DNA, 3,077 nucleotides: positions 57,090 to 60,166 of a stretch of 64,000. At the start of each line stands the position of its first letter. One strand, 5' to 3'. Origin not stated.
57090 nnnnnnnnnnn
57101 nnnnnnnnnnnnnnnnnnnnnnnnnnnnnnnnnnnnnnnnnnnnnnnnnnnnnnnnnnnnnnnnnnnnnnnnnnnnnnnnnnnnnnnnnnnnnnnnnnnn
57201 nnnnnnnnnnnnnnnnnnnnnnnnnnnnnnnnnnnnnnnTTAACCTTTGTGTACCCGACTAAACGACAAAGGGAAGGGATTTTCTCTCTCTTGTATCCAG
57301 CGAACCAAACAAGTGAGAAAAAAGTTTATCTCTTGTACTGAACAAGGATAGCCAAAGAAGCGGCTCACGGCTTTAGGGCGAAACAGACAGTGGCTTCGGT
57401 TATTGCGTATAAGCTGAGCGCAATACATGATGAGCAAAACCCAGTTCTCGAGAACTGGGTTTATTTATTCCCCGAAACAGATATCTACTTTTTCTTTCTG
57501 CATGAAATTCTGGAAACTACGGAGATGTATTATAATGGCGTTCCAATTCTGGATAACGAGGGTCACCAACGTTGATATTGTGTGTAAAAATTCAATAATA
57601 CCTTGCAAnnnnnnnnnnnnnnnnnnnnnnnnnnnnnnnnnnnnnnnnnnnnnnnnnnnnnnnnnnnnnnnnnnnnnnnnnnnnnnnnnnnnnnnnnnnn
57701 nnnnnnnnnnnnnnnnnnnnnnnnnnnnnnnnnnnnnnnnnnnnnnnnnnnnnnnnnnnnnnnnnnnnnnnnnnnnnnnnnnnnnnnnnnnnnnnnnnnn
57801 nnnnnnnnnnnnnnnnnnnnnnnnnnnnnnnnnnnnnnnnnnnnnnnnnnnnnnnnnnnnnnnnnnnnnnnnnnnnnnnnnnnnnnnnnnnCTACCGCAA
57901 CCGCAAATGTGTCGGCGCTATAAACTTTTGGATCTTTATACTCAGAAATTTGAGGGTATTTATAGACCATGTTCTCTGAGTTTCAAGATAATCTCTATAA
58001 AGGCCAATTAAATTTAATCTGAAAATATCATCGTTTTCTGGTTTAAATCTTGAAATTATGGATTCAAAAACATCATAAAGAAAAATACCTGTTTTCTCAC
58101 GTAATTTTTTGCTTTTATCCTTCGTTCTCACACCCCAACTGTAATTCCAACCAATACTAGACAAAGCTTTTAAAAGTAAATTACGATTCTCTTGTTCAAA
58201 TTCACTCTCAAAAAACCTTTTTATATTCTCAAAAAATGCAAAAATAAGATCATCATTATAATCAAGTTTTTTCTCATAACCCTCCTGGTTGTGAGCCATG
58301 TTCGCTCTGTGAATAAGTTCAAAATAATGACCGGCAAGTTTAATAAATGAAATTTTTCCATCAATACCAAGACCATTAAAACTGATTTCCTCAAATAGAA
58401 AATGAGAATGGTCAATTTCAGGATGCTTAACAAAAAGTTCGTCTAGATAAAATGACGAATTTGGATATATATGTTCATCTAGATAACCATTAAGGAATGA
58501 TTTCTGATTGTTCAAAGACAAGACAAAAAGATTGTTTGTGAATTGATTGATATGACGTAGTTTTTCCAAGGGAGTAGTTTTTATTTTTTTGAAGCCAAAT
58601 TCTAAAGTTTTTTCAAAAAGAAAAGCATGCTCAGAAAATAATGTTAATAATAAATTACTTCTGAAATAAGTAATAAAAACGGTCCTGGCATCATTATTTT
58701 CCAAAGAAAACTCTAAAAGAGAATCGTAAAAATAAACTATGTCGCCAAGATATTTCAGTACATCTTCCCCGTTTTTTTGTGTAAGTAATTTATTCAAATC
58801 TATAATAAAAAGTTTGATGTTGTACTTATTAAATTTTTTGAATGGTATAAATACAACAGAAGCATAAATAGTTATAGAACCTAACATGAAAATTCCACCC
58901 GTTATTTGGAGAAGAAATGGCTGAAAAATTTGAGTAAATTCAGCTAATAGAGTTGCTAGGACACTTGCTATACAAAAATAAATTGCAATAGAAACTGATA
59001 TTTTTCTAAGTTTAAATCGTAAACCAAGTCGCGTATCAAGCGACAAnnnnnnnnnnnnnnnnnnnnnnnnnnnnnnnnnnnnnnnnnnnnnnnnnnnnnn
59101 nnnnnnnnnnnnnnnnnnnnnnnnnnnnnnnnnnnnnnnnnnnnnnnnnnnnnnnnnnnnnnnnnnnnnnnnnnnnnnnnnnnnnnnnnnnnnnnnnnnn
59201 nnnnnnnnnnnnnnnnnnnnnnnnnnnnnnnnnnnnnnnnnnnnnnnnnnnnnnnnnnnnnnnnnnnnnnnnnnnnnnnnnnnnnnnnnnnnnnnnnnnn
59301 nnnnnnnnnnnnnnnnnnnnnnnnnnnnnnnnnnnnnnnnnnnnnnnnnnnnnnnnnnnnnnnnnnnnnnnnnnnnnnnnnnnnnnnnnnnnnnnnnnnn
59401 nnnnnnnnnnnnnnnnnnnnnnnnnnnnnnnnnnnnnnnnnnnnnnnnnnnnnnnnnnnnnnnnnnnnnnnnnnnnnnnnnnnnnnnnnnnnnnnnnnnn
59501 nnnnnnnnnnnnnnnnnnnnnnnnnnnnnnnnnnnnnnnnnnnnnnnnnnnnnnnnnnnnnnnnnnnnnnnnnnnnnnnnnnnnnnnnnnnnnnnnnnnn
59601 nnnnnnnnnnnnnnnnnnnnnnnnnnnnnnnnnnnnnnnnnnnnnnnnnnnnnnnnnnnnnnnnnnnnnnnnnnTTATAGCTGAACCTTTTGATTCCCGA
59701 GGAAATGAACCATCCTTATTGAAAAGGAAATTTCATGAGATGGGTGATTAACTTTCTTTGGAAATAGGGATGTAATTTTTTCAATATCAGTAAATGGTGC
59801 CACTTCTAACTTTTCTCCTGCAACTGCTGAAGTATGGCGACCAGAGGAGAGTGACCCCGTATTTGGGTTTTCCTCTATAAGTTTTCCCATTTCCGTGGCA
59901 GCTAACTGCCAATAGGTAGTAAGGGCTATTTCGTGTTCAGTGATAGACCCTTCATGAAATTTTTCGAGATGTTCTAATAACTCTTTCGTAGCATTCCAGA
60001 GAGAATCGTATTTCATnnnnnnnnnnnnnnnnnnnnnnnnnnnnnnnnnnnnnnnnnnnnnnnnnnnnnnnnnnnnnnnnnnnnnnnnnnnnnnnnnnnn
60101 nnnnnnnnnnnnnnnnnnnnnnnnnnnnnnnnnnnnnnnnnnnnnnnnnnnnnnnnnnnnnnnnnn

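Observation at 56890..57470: Candidate large structured ncRNA (about 580 nt) in the tRNA-adjacent island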

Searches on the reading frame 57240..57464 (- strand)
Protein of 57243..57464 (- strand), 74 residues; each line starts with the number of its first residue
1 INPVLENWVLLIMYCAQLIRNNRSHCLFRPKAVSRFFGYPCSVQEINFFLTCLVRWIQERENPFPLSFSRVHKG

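Call 40: list_cluster_members(proteins=[window:57240-57437:-, window:57390-57575:+, window:57427-57612:+, window:56894-57025:-, window:57465-57608:-, window:57247-57351:+, window:57100-57192:+, window:57131-57226:-, window:57767-57970:-, window:57724-57867:+])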
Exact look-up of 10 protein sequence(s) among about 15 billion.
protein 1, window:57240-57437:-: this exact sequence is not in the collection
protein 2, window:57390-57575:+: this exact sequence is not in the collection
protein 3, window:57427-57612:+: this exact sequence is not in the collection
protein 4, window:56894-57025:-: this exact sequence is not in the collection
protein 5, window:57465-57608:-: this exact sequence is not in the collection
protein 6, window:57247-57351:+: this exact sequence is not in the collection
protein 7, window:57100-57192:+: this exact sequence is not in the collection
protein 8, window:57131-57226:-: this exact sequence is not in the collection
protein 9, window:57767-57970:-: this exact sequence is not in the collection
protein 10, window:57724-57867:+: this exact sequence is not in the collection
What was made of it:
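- Checked: None is in the 15-billion-protein collection (call 40).
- No ORF of the region is present in the protein collection (call 40). It is not in the 15-billion-protein collection (call 40).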

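Call 48: search_protein_representatives(protein=window:57243-57464:-)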
Query: 74 residues. Proteins with E-value up to 0.001 (for the whole library): 1; up to 1e-10: 0; up to 1e-30: 0. The best 1 are listed.
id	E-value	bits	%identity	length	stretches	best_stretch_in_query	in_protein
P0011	7.5e-08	48.5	31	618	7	39-70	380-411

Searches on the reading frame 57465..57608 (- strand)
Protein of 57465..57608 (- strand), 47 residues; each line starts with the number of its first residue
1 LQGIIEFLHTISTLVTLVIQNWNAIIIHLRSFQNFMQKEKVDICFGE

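Call 70: search_protein_families(library=padloc, proteins=[window:57465-57608:-], max_evalue=0.01)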
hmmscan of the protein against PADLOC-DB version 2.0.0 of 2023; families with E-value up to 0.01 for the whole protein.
window:57465-57608:- (47 aa): 0 families

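Call 71: search_protein_families(library=phrogs, proteins=[window:57465-57608:-], max_evalue=0.01)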
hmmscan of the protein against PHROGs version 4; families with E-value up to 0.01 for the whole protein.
window:57465-57608:- (47 aa): 0 families

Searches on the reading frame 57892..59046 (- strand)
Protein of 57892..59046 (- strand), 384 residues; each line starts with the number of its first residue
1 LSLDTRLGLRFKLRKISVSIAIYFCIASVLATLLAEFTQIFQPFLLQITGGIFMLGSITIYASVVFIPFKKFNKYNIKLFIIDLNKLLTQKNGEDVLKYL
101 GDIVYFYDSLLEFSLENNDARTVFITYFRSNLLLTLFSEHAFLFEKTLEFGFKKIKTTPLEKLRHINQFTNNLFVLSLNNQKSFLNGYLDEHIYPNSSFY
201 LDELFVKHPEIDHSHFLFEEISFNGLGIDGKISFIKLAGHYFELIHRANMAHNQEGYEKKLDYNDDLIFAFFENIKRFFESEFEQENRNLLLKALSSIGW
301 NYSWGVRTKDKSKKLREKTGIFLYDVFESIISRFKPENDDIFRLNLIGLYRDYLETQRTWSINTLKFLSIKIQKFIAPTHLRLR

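Call 13: search_protein_families(library=pfam, proteins=[window:57892-59046:-], max_evalue=0.1)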
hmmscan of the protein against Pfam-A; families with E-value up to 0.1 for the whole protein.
window:57892-59046:- (384 aa): 0 families

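Call 15: find_encoding_contigs(protein=window:57892-59046:-, flank=10000, max_places=10)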
Protein window:57892-59046:- (384 aa): no gene with exactly this product is on record in the collection.

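Call 22: find_homologous_proteins(query=window:57892-59046:-, max_evalue=0.001)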
Query window:57892-59046:- (384 aa): 7 proteins with E <= 0.001 among 5069 candidates.
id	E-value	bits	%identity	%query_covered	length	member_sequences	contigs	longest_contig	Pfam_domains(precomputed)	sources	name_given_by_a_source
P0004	2.1e-213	727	100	86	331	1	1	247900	-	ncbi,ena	-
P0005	1.1e-121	425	54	95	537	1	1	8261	-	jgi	jgi:hypothetical protein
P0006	5.0e-115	403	60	85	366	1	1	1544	-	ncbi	ncbi:MAG: hypothetical protein WCK10_04130, partial [Candidatus Staskawiczbacteria bacterium]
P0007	6.5e-115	403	55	95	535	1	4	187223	-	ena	-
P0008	2.3e-78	282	45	82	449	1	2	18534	-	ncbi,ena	-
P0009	3.9e-74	268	52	72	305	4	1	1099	-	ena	-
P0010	3.5e-32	130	57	29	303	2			-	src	-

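Call 23: find_encoding_contigs(protein=P0007, flank=10000, max_places=10)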
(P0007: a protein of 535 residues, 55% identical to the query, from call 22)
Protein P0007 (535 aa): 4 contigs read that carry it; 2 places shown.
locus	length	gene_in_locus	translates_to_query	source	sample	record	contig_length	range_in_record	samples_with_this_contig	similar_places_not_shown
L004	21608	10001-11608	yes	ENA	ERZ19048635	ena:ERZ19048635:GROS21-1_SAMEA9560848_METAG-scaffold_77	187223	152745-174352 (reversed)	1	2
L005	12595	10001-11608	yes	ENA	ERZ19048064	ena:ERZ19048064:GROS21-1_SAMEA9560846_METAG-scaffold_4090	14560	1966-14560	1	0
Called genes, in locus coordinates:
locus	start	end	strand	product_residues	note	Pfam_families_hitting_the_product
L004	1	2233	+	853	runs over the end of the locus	PF18741:MTES_1575 (weak), PF00270:DEAD, PF04851:ResIII, PF18766:SWI2_SNF2 (weak), PF00271:Helicase_C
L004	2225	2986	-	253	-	PF01555:N6_N4_Mtase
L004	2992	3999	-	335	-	PF00145:DNA_methylase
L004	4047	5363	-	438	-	PF00239:Resolvase, PF07508:Recombinase, PF13408:Zn_ribbon_recom (weak)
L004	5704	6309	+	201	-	PF10544:T5orf172, PF13455:MUG113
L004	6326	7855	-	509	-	PF17289:Terminase_6C (weak)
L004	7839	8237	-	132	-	-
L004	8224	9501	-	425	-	PF01555:N6_N4_Mtase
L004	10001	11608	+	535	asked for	-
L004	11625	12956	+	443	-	-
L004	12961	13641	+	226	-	-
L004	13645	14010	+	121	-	-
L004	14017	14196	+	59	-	-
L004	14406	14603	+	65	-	-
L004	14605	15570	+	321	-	PF00438:S-AdoMet_synt_N, PF02772:S-AdoMet_synt_M, PF02773:S-AdoMet_synt_C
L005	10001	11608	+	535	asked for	-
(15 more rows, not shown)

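Call 24: find_encoding_contigs(protein=P0005, flank=10000, max_places=10)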
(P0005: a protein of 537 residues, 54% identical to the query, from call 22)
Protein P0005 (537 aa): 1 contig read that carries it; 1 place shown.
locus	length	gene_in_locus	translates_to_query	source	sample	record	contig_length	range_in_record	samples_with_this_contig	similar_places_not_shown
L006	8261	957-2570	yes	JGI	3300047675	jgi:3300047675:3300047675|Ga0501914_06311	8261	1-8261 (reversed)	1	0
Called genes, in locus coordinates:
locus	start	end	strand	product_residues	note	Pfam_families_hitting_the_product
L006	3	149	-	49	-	?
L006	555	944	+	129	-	-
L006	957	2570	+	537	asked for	-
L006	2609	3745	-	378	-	-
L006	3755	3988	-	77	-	-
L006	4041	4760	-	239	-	-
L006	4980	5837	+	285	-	-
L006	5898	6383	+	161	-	PF17761:DUF1016_N (weak)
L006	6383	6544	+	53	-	-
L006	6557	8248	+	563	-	PF00239:Resolvase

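Call 25: find_encoding_contigs(protein=P0008, flank=10000, max_places=10)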
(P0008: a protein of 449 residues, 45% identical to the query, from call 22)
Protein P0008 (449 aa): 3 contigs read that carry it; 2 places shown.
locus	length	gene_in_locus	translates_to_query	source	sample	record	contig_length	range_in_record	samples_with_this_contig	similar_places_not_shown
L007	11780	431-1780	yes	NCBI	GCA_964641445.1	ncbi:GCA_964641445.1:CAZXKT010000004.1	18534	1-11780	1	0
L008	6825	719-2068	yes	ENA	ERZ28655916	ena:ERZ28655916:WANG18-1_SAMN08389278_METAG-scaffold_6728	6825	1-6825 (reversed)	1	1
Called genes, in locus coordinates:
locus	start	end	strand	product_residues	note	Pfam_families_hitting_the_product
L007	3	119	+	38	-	?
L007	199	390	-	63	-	-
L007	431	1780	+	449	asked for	-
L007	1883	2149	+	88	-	PF01541:GIY-YIG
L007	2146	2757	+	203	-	PF06821:Ser_hydrolase (weak), PF00561:Abhydrolase_1 (faint)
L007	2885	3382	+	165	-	PF12570:DUF3750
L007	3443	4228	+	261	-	-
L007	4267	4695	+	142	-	PF00293:NUDIX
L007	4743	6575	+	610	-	PF03485:Arg_tRNA_synt_N (faint), PF00750:tRNA-synt_1d, PF05746:DALR_1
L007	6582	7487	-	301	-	PF02557:VanY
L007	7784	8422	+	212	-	PF00881:Nitroreductase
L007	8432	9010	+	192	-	-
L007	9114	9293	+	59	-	-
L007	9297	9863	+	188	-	PF00717:Peptidase_S24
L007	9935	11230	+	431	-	PF00817:IMS, PF11798:IMS_HHH (faint), PF11799:IMS_C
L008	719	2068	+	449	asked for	-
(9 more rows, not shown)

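Call 39: find_encoding_contigs(protein=P0004, flank=6000, max_places=5)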
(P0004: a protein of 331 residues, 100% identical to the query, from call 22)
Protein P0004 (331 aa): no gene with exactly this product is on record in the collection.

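Call 70: search_protein_families(library=padloc, proteins=[window:57892-59046:-, P0007], max_evalue=0.01)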
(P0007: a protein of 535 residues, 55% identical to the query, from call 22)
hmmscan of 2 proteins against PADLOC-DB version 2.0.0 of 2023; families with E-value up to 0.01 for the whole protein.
window:57892-59046:- (384 aa): 0 families

P0007 (535 aa): 0 families

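Call 71: search_protein_families(library=phrogs, proteins=[window:57892-59046:-, P0007], max_evalue=0.01)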
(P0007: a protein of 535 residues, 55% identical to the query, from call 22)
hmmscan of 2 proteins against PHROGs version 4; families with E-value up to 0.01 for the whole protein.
window:57892-59046:- (384 aa): 1 family
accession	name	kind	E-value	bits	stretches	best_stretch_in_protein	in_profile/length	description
phrog_10503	-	unknown function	0.0098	16.4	1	76-223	91-232/251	-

P0007 (535 aa): 0 families

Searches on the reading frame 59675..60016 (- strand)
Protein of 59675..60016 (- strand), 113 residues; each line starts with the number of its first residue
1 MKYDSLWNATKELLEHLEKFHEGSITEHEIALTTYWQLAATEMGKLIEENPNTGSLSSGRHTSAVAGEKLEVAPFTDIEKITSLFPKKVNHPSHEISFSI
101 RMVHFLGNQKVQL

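Call 13: search_protein_families(library=pfam, proteins=[window:59675-60016:-], max_evalue=0.1)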
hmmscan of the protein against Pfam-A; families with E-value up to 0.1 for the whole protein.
window:59675-60016:- (113 aa): 0 families

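Call 53: find_encoding_contigs(protein=window:59675-60016:-, flank=6000, max_places=10)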
Protein window:59675-60016:- (113 aa): no gene with exactly this product is on record in the collection.

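Call 70: search_protein_families(library=padloc, proteins=[window:59675-60016:-], max_evalue=0.01)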
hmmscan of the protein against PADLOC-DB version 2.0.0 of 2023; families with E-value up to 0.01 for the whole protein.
window:59675-60016:- (113 aa): 0 families

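Call 71: search_protein_families(library=phrogs, proteins=[window:59675-60016:-], max_evalue=0.01)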
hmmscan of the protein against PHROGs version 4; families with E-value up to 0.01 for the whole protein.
window:59675-60016:- (113 aa): 0 families
